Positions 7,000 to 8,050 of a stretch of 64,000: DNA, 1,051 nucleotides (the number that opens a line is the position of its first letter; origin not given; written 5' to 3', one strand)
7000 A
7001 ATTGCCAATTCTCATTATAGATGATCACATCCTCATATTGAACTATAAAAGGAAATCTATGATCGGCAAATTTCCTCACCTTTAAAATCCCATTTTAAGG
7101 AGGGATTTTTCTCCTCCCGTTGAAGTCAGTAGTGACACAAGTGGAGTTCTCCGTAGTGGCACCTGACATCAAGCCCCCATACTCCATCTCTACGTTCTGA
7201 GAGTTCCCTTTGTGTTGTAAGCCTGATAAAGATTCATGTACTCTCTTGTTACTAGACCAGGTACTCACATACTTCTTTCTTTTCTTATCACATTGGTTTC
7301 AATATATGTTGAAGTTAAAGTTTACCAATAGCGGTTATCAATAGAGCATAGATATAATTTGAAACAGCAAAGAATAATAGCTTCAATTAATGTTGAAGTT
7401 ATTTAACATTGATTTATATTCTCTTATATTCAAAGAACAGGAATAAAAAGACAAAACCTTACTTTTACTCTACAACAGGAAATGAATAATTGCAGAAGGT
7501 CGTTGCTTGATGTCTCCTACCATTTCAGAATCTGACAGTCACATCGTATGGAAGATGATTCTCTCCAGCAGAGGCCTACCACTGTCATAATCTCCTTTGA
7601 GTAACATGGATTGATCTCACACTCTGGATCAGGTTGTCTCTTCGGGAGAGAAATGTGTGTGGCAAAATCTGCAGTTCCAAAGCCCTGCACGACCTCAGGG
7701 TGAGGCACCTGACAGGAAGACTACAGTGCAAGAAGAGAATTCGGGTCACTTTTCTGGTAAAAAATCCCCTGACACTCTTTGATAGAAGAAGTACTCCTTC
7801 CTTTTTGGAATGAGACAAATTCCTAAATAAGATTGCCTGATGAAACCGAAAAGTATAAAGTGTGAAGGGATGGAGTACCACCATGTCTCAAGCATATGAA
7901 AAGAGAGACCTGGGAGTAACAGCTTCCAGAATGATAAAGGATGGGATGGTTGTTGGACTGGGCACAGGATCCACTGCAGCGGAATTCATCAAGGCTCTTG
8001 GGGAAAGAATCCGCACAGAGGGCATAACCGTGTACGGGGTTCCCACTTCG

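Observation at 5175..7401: Two copies of a ~110-bp module built from paired palindromic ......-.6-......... sites flank a degraded gene (MITE-like element or paired operator)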

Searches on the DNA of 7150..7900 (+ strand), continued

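Call 92: search_with_rna_model(model_id=R1, source=L163, start=4185, end=4800, filters=off, max_evalue=10, show_alignments=1)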
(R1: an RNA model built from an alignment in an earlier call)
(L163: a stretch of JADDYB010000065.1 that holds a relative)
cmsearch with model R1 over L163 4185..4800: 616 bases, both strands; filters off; matches with E-value up to 10: 9.
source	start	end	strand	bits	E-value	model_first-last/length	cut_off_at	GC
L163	4519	4583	+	6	1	1-136/136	no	0.22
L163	4652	4684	+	5.5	1.2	1-136/136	no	0.24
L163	4533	4568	-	5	1.5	1-136/136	no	0.14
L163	4476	4522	-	3.2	3.4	1-136/136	no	0.19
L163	4649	4680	-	3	3.9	1-136/136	no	0.22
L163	4719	4748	+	2.1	5.5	1-136/136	no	0.3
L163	4472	4499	+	1.4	7.7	1-136/136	no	0.25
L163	4274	4343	+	1.1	8.8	1-136/136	no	0.36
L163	4393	4421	+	0.8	9.9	1-136/136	no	0.34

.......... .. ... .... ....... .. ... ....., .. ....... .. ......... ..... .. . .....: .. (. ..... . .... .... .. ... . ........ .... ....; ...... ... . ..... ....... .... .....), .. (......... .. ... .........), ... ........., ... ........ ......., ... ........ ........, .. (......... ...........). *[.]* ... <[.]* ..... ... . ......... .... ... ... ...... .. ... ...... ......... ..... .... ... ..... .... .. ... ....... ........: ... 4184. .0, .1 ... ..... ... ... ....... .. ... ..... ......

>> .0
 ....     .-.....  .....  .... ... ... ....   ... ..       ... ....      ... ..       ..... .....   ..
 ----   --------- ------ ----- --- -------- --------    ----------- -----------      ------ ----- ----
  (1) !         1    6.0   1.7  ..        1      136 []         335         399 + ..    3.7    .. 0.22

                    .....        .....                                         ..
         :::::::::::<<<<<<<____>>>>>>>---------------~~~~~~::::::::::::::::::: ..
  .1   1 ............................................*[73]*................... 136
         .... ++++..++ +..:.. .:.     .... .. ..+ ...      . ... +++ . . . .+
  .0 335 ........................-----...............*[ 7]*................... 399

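Call 119: search_dna_similar(query=window:7286-7421:+, collection=plasmids, mode=distant, max_evalue=0.01, max_rows=10)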
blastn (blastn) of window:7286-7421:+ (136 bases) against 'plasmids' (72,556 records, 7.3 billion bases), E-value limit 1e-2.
No match.

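Call 120: search_dna_similar(query=window:7286-7421:+, collection=phages, mode=distant, max_evalue=0.01, max_rows=10)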
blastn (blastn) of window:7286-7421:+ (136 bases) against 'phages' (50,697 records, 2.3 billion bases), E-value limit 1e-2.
No match.

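Call 123: search_with_rna_model(model_id=R1, sources=[L214, L215, L216], max_evalue=0.01)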
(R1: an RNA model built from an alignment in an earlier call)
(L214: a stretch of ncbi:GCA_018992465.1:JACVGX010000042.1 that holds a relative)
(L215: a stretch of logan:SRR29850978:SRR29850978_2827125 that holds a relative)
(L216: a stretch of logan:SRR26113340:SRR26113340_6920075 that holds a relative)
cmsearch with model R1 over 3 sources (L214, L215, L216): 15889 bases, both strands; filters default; matches with E-value up to 0.01: 2.
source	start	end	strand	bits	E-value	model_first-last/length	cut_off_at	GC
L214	245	380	+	126.8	1.1e-22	1-136/136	no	0.29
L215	22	157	+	126.8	1.1e-22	1-136/136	no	0.29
